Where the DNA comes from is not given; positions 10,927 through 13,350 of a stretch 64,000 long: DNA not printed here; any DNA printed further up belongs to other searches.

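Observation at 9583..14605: Tandem array of three large ArnT/PMT-like (GT-C) membrane proteins beside an SGNH hydrolase and YD-repeat protein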

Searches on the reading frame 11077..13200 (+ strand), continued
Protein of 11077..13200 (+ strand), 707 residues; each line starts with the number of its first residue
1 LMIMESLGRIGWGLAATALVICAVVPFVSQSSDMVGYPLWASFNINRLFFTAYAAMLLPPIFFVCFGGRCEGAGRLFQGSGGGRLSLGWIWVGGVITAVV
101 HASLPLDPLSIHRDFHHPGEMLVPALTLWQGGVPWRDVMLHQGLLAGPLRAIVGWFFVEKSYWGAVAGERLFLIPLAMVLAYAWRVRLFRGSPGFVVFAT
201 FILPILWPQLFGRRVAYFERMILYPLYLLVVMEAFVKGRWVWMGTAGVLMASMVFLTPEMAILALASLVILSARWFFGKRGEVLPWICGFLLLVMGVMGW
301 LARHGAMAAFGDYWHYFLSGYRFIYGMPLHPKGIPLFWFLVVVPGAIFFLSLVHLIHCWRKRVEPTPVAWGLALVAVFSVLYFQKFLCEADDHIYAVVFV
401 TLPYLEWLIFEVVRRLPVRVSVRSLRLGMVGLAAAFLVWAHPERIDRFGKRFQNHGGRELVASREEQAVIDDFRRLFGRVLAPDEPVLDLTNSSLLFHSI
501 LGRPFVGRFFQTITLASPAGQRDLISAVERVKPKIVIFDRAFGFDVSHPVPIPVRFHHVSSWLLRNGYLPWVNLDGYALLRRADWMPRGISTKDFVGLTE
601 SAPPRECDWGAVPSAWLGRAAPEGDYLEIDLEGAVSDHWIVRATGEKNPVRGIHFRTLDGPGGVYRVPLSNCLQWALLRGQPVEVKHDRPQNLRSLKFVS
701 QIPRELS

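Call 46: find_encoding_contigs(protein=P0098, flank=10000, max_places=2)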
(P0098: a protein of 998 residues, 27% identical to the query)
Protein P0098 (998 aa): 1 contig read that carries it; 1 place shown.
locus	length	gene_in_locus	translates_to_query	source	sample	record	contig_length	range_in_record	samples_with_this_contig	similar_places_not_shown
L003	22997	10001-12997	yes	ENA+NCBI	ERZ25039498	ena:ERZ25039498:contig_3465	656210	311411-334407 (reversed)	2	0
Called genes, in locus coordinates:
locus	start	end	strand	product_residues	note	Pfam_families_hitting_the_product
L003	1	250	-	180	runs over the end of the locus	-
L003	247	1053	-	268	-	PF00561:Abhydrolase_1, PF12146:Hydrolase_4, PF12697:Abhydrolase_6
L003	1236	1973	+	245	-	PF01553:Acyltransferase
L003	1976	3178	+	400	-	PF19354:DUF5931, PF02518:HATPase_c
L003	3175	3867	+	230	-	PF00072:Response_reg, PF00196:GerE, PF08281:Sigma70_r4_2 (weak)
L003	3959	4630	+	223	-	PF07811:TadE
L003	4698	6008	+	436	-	-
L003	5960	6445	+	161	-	-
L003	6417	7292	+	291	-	-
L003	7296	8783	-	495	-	PF00370:FGGY_N, PF02782:FGGY_C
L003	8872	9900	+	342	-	PF00365:PFK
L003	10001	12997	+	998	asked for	-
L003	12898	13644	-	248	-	PF00483:NTP_transferase, PF12804:NTP_transf_3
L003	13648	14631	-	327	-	PF00288:GHMP_kinases_N, PF08544:GHMP_kinases_C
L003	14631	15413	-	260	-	PF02353:CMAS (weak), PF05175:MTS (weak), PF13489:Methyltransf_23, PF02390:Methyltransf_4 (weak), PF13847:Methyltransf_31, PF08241:Methyltransf_11, PF08242:Methyltransf_12, PF13649:Methyltransf_25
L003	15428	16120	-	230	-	PF00923:TAL_FSA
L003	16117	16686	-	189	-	PF00702:Hydrolase, PF13419:HAD_2, PF13242:Hydrolase_like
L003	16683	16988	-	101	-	-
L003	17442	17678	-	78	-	-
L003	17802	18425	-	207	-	-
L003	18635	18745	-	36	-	-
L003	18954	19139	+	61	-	-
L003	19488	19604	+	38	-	-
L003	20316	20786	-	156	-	-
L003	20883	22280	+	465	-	PF01474:DAHP_synth_2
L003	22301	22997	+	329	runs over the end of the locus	PF01212:Beta_elim_lyase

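Call 47: find_encoding_contigs(protein=P0014, flank=10000, max_places=2)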
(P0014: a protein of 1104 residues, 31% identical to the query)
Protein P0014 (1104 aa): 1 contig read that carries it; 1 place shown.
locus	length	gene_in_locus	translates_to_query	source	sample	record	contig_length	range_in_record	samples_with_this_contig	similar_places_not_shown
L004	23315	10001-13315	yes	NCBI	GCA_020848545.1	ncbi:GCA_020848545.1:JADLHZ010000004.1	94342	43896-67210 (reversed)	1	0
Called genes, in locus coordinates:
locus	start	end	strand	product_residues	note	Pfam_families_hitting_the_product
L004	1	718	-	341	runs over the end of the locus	PF00535:Glycos_transf_2, PF13641:Glyco_tranf_2_3 (weak)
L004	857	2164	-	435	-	PF03446:NAD_binding_2 (faint), PF03721:UDPG_MGDP_dh_N, PF00984:UDPG_MGDP_dh, PF03720:UDPG_MGDP_dh_C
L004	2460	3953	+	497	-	-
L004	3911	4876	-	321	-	PF01370:Epimerase, PF16363:GDP_Man_Dehyd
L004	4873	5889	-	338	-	PF00535:Glycos_transf_2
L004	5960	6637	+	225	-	PF13489:Methyltransf_23, PF13649:Methyltransf_25, PF13847:Methyltransf_31, PF08241:Methyltransf_11, PF08242:Methyltransf_12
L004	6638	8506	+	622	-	-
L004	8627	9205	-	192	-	PF00702:Hydrolase, PF13419:HAD_2, PF13242:Hydrolase_like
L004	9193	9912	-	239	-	PF00483:NTP_transferase, PF12804:NTP_transf_3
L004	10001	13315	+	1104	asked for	-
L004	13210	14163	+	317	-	PF13489:Methyltransf_23 (weak), PF08241:Methyltransf_11, PF08242:Methyltransf_12 (weak), PF13649:Methyltransf_25, PF13847:Methyltransf_31 (weak)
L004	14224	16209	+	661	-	PF05045:RgpF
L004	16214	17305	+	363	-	-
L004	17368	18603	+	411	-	PF13578:Methyltransf_24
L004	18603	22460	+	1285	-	PF07021:MetW, PF13489:Methyltransf_23, PF13847:Methyltransf_31, PF08241:Methyltransf_11, PF08242:Methyltransf_12, PF13649:Methyltransf_25, PF13641:Glyco_tranf_2_3, PF00535:Glycos_transf_2, +3 more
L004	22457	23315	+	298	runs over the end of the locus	PF00535:Glycos_transf_2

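Call 70: find_encoding_contigs(protein=P0007, flank=8000, max_places=1)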
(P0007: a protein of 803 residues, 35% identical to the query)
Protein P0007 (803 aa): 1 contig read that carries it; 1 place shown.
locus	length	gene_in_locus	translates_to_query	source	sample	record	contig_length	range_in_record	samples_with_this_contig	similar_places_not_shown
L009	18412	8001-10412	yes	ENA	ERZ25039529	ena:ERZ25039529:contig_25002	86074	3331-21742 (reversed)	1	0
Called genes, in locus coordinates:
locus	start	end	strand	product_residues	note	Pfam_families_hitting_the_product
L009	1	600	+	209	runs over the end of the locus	-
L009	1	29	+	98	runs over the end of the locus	-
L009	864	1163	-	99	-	-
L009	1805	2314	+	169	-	-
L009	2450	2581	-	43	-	-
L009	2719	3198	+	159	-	-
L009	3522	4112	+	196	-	-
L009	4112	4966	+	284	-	-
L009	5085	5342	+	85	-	PF07394:DUF1501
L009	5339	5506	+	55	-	-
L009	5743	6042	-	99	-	-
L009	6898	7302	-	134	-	-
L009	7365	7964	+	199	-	PF05962:HutD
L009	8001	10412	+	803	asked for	-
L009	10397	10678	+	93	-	-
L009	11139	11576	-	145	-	-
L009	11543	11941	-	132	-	-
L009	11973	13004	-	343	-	-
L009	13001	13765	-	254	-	PF05401:NodS, PF13489:Methyltransf_23, PF08241:Methyltransf_11, PF08242:Methyltransf_12, PF13649:Methyltransf_25, PF13847:Methyltransf_31 (weak)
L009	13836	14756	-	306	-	-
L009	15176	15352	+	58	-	-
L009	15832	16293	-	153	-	-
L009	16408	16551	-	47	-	-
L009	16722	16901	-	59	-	-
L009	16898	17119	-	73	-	-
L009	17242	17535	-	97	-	-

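Call 71: find_encoding_contigs(protein=P0023, flank=8000, max_places=1)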
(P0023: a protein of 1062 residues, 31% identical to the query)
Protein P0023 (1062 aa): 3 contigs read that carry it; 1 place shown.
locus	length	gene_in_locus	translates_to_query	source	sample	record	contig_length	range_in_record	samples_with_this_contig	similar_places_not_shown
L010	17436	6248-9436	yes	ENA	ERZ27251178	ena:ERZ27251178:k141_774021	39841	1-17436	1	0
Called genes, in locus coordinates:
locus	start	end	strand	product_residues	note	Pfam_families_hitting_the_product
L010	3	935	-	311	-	?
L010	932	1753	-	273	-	-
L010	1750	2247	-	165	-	PF04542:Sigma70_r2, PF07638:Sigma70_ECF (weak), PF08281:Sigma70_r4_2 (weak)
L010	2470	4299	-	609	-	-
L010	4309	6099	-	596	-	-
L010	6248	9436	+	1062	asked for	-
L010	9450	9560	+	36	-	-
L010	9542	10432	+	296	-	PF02899:Phage_int_SAM_1, PF00589:Phage_integrase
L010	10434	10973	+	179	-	PF00227:Proteasome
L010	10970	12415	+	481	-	PF13191:AAA_16 (weak), PF13401:AAA_22 (faint), PF00004:AAA (weak), PF07728:AAA_5 (faint), PF07724:AAA_2, PF00004:AAA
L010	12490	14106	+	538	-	-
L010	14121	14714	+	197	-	-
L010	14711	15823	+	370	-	PF03781:FGE-sulfatase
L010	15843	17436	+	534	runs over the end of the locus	PF00884:Sulfatase, PF16347:SGSH_C (faint)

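Call 72: find_encoding_contigs(protein=P0037, flank=8000, max_places=1)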
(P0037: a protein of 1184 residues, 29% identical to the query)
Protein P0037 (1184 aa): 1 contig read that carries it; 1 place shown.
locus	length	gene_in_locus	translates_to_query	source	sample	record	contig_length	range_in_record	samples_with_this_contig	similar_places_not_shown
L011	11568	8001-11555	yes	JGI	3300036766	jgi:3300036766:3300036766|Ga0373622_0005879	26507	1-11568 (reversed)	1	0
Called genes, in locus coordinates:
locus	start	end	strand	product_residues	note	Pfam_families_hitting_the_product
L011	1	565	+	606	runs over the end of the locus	PF13522:GATase_6, PF13537:GATase_7, PF01380:SIS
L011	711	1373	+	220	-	PF13505:OMP_b-brl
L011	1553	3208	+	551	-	-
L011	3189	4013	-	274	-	PF02574:S-methyl_trans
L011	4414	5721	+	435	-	PF00919:UPF0004, PF04055:Radical_SAM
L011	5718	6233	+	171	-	PF02577:BFN_dom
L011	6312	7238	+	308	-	PF01713:Smr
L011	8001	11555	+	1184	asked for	-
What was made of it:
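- B-family genes in five other genomes have none of these neighbours (calls 46, 47, 70-72). B-family genes elsewhere have quite different neighbours: NTP-transferase, HAD, GHMP kinase, transaldolase, methyltransferases and GT2s in L003/L004, and none of these in L009-L011 (calls 46, 47, 70-72).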

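Call 75: search_protein_families(library=pfam, proteins=[L004:2460-3953:+, L004:6638-8506:+], max_evalue=0.1)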
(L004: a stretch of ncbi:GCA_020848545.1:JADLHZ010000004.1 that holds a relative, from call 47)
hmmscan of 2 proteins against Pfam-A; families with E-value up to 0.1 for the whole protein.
L004:2460-3953:+ (497 aa): 1 family
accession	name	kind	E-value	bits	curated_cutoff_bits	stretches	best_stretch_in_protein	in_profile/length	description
PF13231.12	PMT_2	-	0.00069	20.3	26.1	1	46-202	2-153/160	Dolichyl-phosphate-mannose-protein mannosyltransferase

L004:6638-8506:+ (622 aa): 1 family
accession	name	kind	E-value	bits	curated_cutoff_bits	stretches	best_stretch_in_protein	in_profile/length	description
PF22162.2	PFIN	-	0.048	14.5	27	1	395-434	79-118/118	Plasmid Fertility inhibition factor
